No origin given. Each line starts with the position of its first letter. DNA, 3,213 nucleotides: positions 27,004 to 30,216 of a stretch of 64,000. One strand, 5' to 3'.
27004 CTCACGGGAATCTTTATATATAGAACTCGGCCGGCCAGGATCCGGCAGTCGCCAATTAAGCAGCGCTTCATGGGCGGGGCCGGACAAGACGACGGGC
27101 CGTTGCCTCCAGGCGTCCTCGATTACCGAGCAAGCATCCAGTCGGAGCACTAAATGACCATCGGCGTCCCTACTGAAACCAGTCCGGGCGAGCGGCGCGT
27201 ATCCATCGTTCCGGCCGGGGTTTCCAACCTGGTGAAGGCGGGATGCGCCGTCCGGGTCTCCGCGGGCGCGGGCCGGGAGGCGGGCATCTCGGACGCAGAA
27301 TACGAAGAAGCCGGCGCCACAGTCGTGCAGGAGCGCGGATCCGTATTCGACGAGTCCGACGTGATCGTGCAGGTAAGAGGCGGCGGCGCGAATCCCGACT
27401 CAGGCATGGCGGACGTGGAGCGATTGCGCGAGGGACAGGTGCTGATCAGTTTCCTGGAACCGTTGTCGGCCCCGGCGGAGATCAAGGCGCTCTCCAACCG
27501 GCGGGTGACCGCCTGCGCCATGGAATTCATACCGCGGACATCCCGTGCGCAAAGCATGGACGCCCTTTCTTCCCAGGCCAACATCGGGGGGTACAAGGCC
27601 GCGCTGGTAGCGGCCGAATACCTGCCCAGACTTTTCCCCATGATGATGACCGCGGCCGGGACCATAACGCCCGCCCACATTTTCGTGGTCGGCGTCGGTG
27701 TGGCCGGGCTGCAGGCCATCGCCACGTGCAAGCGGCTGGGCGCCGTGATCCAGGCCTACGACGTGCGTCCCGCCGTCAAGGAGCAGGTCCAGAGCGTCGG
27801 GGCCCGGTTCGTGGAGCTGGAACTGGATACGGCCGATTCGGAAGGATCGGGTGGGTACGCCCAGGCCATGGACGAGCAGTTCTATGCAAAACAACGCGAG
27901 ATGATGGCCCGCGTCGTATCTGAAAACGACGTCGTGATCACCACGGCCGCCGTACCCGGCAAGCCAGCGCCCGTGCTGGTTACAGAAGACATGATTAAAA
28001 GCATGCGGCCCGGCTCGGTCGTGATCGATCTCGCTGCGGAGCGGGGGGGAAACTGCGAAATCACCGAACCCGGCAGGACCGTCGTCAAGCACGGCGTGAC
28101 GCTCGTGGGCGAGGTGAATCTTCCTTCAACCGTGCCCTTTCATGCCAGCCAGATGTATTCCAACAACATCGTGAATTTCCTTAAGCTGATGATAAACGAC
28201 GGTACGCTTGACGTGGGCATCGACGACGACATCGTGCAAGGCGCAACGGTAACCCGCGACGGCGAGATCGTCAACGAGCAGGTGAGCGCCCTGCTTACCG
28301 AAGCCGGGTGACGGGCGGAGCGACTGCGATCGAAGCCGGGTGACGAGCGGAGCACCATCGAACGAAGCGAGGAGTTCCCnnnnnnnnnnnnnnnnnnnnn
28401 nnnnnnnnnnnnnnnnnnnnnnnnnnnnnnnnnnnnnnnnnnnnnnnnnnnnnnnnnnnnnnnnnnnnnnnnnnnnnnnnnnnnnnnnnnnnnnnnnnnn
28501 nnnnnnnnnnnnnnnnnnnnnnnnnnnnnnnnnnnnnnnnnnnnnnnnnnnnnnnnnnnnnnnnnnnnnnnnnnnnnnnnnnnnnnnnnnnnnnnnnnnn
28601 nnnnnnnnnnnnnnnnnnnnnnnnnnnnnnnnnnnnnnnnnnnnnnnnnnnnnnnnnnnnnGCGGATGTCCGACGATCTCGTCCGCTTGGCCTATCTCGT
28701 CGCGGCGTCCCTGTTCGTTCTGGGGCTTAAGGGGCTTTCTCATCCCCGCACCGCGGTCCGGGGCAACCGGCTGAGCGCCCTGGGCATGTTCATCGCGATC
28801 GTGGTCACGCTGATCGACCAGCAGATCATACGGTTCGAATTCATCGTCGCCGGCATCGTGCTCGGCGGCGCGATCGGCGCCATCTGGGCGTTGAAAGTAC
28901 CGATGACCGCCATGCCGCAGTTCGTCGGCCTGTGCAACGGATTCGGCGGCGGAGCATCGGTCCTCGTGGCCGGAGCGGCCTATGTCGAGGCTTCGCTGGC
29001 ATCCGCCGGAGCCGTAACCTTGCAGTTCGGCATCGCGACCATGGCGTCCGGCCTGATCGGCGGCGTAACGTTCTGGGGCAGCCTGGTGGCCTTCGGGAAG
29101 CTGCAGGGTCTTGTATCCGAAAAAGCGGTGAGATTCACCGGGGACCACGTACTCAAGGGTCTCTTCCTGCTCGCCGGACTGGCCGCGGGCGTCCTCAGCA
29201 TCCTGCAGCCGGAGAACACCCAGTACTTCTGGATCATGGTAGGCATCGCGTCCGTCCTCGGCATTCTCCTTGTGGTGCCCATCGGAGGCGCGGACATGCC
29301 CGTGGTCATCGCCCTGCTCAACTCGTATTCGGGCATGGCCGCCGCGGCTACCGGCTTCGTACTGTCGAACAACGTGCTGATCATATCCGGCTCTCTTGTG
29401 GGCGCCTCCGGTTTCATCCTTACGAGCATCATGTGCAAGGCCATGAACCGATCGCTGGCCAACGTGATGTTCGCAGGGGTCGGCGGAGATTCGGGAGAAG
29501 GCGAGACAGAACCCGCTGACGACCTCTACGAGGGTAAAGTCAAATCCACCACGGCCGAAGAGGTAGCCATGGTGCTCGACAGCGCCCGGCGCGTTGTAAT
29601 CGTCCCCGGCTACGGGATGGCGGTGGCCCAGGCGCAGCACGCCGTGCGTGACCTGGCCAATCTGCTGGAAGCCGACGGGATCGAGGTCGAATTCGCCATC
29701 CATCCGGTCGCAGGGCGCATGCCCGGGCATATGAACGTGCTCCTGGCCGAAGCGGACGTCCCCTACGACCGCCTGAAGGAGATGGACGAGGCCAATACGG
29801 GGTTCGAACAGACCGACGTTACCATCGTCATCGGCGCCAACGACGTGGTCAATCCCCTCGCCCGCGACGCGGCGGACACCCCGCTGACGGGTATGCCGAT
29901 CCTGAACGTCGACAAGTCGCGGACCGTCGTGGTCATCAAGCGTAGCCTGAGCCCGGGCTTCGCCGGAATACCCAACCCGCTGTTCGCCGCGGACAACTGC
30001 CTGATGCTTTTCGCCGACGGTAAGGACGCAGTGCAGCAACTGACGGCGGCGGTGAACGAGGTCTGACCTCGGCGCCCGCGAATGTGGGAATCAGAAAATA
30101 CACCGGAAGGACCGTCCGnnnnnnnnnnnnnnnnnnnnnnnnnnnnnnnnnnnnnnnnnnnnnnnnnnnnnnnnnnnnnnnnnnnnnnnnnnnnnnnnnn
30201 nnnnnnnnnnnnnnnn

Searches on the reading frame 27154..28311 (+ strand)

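Call 72: search_protein_families(library=pfam, proteins=[window:27154-28311:+], max_evalue=0.0001)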
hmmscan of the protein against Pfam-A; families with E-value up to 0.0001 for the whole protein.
window:27154-28311:+ (385 aa): 3 families
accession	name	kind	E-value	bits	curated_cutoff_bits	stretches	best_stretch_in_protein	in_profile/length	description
PF01262.27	AlaDh_PNT_C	-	2.9e-69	233.2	23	1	149-374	1-213/214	Alanine dehydrogenase/PNT, C-terminal domain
PF05222.21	AlaDh_PNT_N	-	7.2e-41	140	30.4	1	4-144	1-135/136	Alanine dehydrogenase/PNT, N-terminal domain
PF02826.25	2-Hacid_dh_C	-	9.9e-05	22.2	25.1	0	171-223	34-86/178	D-isomer specific 2-hydroxyacid dehydrogenase, NAD binding domain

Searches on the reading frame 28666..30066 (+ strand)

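Call 72: search_protein_families(library=pfam, proteins=[window:28666-30066:+], max_evalue=0.0001)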
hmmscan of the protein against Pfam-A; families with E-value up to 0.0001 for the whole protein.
window:28666-30066:+ (466 aa): 1 family
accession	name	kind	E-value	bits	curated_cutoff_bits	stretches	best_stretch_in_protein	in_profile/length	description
PF02233.22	PNTB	-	2.3e-182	607.5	31.7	1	7-461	2-455/456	NAD(P) transhydrogenase beta subunit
